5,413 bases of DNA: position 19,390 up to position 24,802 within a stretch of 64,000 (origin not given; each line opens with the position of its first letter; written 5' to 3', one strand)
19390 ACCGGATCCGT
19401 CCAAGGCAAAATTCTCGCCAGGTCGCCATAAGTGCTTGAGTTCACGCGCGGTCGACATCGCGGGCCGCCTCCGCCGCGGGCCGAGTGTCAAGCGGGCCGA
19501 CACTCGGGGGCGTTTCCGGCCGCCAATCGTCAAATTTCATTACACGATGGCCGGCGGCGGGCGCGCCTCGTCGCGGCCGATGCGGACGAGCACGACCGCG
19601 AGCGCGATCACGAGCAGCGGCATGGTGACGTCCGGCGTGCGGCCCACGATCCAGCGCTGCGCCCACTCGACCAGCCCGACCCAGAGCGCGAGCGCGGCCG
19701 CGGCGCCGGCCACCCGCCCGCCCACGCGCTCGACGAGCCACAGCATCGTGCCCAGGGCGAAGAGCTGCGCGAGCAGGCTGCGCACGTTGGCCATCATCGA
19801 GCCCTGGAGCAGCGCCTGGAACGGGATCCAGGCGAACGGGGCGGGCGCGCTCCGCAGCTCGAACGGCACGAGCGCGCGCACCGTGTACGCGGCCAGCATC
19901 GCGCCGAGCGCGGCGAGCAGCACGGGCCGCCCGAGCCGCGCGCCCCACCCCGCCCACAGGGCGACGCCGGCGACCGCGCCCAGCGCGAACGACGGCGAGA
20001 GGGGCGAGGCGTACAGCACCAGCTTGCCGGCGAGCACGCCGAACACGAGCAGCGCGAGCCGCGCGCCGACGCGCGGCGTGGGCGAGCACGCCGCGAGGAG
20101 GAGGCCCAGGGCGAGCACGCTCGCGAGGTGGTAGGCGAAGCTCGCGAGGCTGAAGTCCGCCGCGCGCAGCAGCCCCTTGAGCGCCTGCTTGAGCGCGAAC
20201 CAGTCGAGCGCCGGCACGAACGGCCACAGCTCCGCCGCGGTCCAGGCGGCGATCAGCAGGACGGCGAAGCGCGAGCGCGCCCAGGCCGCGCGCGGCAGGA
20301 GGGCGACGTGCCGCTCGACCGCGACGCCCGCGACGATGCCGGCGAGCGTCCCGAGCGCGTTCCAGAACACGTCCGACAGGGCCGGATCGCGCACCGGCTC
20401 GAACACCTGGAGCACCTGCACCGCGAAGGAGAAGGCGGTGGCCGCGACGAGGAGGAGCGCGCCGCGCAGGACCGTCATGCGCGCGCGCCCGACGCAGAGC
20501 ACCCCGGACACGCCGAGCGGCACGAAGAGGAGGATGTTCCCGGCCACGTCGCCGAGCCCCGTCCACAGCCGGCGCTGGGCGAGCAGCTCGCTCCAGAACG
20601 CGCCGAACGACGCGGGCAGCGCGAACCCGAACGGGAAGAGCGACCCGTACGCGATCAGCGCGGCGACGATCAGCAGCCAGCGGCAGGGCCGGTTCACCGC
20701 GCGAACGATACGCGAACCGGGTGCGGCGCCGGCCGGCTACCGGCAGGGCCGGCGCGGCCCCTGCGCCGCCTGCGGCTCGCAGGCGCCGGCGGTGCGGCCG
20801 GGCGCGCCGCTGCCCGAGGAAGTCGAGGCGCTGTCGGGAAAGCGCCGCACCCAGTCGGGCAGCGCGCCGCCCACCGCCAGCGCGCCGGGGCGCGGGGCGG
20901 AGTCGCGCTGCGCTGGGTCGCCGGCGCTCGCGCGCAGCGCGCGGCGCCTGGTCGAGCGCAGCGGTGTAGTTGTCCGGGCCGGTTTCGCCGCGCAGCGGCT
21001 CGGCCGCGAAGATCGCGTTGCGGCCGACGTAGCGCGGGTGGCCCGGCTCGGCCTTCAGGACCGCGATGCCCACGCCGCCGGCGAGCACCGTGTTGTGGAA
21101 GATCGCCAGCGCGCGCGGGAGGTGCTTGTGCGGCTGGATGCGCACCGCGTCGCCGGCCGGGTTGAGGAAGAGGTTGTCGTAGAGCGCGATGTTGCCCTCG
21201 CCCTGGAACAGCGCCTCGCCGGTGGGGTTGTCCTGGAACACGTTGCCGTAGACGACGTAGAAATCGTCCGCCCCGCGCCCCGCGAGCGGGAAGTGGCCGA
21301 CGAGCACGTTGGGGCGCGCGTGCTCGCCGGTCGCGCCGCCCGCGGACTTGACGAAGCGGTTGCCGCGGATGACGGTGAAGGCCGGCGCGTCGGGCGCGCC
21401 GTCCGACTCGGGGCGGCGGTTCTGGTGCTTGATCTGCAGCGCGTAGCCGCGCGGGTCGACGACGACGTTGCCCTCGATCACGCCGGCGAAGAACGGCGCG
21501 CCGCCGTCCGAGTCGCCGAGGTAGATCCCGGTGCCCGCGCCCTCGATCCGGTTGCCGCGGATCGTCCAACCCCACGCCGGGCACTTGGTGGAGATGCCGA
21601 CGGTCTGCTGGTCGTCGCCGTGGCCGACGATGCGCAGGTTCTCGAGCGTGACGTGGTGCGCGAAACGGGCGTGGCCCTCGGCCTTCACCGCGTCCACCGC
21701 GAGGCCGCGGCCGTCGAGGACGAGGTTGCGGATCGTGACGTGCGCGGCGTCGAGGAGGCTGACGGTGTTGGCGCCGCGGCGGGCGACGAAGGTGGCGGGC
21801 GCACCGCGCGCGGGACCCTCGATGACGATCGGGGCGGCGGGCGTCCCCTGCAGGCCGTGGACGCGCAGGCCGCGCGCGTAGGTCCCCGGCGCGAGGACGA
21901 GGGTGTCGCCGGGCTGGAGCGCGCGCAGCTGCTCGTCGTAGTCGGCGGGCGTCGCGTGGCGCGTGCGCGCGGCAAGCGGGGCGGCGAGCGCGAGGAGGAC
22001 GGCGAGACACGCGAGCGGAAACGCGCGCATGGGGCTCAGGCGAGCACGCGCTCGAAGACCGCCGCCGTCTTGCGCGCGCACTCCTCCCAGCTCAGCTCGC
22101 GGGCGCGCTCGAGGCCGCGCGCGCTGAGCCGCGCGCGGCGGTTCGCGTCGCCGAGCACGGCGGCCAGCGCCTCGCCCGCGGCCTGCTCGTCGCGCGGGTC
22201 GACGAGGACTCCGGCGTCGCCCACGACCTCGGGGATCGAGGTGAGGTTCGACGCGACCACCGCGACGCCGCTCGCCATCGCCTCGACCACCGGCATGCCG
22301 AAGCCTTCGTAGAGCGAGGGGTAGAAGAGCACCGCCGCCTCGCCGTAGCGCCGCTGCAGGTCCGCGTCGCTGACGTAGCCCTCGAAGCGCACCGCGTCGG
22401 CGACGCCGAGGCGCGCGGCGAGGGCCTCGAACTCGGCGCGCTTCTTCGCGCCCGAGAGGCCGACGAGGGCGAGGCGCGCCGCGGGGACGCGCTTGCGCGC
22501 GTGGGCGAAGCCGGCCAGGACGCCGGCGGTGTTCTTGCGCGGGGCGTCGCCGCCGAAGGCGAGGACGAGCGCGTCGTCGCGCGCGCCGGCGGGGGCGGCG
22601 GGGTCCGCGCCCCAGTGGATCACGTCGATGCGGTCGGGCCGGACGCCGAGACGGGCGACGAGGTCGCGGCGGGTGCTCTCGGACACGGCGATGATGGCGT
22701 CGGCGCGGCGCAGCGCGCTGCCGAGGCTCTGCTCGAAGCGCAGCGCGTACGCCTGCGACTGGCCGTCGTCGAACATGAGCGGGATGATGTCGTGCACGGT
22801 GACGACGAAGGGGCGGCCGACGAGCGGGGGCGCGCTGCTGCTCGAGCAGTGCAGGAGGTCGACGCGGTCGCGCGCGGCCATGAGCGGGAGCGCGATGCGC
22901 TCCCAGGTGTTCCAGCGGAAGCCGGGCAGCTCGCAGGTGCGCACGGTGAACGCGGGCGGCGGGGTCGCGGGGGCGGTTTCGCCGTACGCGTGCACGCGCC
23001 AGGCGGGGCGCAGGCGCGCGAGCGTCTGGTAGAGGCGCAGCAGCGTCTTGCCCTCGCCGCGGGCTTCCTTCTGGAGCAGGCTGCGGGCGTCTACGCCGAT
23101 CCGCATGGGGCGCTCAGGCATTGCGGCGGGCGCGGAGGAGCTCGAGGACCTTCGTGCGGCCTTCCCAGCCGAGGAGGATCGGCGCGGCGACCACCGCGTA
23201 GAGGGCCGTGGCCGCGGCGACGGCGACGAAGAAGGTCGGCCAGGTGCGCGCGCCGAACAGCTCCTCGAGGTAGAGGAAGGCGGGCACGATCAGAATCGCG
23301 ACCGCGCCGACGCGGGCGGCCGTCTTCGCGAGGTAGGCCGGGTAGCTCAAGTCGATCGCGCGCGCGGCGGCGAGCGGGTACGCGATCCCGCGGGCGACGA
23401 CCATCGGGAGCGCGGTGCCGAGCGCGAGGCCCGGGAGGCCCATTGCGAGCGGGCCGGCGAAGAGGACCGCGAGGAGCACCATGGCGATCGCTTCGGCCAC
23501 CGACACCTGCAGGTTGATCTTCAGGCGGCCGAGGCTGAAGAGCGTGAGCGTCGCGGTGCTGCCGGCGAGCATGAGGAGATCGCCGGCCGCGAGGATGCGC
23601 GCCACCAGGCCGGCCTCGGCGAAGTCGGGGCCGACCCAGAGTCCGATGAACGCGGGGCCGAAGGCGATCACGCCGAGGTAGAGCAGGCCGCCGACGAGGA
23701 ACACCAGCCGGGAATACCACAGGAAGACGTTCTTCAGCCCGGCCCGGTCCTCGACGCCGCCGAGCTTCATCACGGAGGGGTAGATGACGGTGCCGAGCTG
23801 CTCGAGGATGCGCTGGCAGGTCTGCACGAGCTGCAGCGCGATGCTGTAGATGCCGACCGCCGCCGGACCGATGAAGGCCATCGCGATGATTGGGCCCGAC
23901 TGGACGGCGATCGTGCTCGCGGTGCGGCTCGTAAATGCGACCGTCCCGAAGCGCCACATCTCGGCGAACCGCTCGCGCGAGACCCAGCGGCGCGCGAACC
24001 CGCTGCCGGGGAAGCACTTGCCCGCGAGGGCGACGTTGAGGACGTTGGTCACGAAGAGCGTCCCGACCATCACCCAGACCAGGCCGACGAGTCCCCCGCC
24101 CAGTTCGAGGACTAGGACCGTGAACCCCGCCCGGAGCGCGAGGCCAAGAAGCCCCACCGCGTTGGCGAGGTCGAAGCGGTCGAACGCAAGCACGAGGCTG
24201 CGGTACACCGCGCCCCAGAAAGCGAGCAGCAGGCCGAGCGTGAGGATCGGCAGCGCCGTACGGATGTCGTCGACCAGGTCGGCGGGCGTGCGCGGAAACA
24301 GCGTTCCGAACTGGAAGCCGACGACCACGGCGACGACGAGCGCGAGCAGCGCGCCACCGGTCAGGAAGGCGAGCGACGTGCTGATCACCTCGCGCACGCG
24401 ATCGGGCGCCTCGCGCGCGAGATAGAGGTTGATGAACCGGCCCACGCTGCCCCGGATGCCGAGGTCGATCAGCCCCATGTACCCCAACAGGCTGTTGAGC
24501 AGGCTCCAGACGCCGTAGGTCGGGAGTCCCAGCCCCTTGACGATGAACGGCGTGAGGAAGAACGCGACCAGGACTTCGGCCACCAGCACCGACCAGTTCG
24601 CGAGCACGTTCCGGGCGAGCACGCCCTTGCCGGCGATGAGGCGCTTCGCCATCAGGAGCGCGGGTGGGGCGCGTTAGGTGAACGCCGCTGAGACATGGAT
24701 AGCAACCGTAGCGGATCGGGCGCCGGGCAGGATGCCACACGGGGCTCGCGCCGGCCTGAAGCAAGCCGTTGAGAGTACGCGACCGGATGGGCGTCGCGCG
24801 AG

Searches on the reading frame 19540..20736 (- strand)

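Call 13: search_protein_families(library=ncbifam, max_evalue=0.00001, proteins=[window:19540-20697:-])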
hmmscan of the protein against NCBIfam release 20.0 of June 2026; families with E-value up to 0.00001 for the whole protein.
window:19540-20697:- (385 aa): 0 families

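Call 41: search_protein_families(library=pfam, max_evalue=0.01, proteins=[window:19540-20736:-])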
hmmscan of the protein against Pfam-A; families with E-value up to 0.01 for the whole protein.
window:19540-20736:- (398 aa): 1 family
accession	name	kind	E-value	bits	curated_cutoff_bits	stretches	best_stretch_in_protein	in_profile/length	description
PF04892.17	VanZ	-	1.7e-10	42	30.1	1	55-136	52-121/126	VanZ like family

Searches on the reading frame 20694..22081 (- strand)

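Call 13: search_protein_families(library=ncbifam, max_evalue=0.00001, proteins=[window:20694-22010:-])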
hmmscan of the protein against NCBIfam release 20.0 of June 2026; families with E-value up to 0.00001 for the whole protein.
window:20694-22010:- (438 aa): 0 families

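Call 41: search_protein_families(library=pfam, max_evalue=0.01, proteins=[window:20801-22081:-])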
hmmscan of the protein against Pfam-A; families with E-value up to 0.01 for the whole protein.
window:20801-22081:- (427 aa): 2 families
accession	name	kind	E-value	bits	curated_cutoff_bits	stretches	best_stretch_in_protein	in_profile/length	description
PF13229.12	Beta_helix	-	1.7e-08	34.7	25.9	2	103-222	45-149/158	Right handed beta helix region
PF05048.19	NosD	-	0.00055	19.9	23.6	0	159-221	81-137/212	Periplasmic copper-binding protein (NosD)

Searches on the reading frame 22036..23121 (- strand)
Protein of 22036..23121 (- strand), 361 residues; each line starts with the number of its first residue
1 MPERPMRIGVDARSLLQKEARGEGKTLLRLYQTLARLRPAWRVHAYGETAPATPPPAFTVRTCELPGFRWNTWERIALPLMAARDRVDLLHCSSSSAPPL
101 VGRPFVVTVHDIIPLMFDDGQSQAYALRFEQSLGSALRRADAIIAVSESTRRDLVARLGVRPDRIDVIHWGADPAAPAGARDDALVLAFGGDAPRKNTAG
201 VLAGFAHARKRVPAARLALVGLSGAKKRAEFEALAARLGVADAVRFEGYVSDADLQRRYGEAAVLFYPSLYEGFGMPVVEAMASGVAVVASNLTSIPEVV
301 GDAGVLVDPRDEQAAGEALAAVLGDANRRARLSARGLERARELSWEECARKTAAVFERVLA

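Call 13: search_protein_families(library=ncbifam, max_evalue=0.00001, proteins=[window:22036-23121:-])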
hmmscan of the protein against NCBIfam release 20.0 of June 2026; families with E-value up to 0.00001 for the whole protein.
window:22036-23121:- (361 aa): 24 families
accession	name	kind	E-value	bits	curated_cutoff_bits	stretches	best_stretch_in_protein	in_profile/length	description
TIGR04047.1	MSMEG_0565_glyc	hypoth_equivalog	2.9e-29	102.3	259.85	1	134-357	133-372/373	MSMEG_0565 family glycosyltransferase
TIGR03449.1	mycothiol_MshA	equivalog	7.5e-26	91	462.5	1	137-359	162-403/406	D-inositol-3-phosphate glycosyltransferase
TIGR02149.1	glgA_Coryne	subfamily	2.3e-24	86.2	302.4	1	247-360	269-391/391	glycogen synthase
NF041876.1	EPS_EpsE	equivalog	4.8e-19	68.9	400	1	146-340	176-376/389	exopolysaccharide biosynthesis GT4 family glycosyltransferase EpsE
TIGR04063.1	stp3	hypoth_equivalog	9e-19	67.6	442.05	1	119-360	134-396/397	TIGR04063 family PEP-CTERM/XrtA system glycosyltransferase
TIGR03999.1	thiol_BshA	equivalog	1.3e-17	63.8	273.7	1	194-359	210-373/375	N-acetyl-alpha-D-glucosaminyl L-malate synthase BshA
TIGR03088.1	stp2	hypoth_equivalog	6.4e-17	61.6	409.05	1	181-360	192-374/374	TIGR03088 family PEP-CTERM/XrtA system glycosyltransferase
NF041010.1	glycosy_Agl16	equivalog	3.5e-12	45.9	575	1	105-358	107-350/352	glycosylation protein Agl16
NF038229.1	Glyco4_Geo_Pelo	equivalog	9.3e-11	41.3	400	1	133-360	103-337/338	GPMC system family 4 glycosyltransferase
NF053787.1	GlcN_PG_synth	equivalog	1.9e-10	40.2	480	1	247-359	247-359/361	N-acetylglucosaminyl phosphatidylglycerol synthase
NF050063.1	ProtGlycPglJ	equivalog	1e-09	38.1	500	1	138-351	143-358/363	N-acetylgalactosamine-N,N'-diacetylbacillosaminyl-diphospho-undecaprenol 4-alpha-N-acetylgalactosaminyltransferase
NF038295.1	EPS_HpsP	equivalog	2.3e-09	36.7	550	1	243-359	269-387/388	hormogonium polysaccharide biosynthesis glycosyltransferase HpsP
NF038298.1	EPS_HpsO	equivalog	2.4e-09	36.4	575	1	272-342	299-369/388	hormogonium polysaccharide biosynthesis glycosyltransferase HpsO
TIGR02468.1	sucrsPsyn_pln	equivalog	8.1e-09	33.8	1143.95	1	264-351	574-663/1051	sucrose-phosphate synthase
NF053513.1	Gtran_IagA_BgsA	equivalog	4.3e-08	32.5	460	1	242-360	216-332/333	LTA glycolipid anchor biosynthesis glycosyltransferase, IagA/BgsA family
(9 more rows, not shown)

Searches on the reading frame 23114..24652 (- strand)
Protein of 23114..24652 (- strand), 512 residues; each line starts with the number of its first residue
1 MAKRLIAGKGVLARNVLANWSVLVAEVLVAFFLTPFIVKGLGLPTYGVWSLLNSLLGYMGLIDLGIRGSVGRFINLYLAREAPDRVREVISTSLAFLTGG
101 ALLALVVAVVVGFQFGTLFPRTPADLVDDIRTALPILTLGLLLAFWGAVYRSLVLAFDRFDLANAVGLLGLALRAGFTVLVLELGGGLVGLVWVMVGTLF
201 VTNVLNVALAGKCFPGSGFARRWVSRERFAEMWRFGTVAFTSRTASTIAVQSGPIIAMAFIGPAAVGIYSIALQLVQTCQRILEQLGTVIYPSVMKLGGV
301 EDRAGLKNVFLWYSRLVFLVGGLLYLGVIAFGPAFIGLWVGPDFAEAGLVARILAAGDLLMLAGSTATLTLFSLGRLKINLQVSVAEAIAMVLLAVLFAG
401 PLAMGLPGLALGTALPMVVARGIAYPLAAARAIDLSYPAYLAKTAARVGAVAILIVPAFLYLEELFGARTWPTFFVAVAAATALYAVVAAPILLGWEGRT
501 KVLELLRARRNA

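Call 6: find_encoding_contigs(protein=window:23114-24652:-, flank=10000, max_places=10)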
Protein window:23114-24652:- (512 aa): no gene with exactly this product is on record in the collection.

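Call 12: find_related_loci(query=window:23114-24652:-, collection=genome_contigs, flank=10000)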
Query window:23114-24652:- (512 aa) in genome_contigs; peptide patterns used: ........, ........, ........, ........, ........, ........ (x = any residue, [..] = any of these).
577 stretches matched a pattern; 4 encode a relative of the query (tblastn E <= 1e-3); 4 distinct loci.
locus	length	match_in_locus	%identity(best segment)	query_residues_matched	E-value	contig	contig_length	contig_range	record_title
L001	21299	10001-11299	26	12-447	7e-24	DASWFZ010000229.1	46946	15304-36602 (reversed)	MAG TPA_asm: bacterium isolate SMAG_U2802 k141_727518, whole genome shotgun sequence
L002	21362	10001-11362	24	29-485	9e-16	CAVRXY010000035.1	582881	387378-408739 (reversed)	MAG: uncultured Acidobacteriaceae bacterium isolate MFD02248.bin.1.69 genome assembly, contig: contig_8461, whole genome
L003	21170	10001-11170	24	29-419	2e-15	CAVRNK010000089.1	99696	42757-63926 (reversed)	MAG: uncultured Acidobacteriaceae bacterium isolate MFD04463.bin.2.146 genome assembly, contig: contig_62796, whole geno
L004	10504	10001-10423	30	28-168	2e-10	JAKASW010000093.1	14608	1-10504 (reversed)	MAG: Bacteroidetes bacterium isolate YP1.bin85 NODE_3340_length_14608_cov_1.226780, whole genome shotgun sequence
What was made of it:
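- Tried and rejected: No close genome is in that collection (call 12).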

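Call 13: search_protein_families(library=ncbifam, max_evalue=0.00001, proteins=[window:23114-24652:-])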
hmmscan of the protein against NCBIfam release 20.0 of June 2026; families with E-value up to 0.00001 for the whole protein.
window:23114-24652:- (512 aa): 1 family
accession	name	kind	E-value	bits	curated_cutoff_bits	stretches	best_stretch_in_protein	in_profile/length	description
NF007773.0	PRK10459.1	equivalog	1.1e-11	44.4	273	1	129-488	110-463/492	MOP flippase family protein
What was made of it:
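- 23114..24652 (-): MOP/Wzx-type flippase, intact; left flank. It matches the NCBIfam MOP flippase model (call 13).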
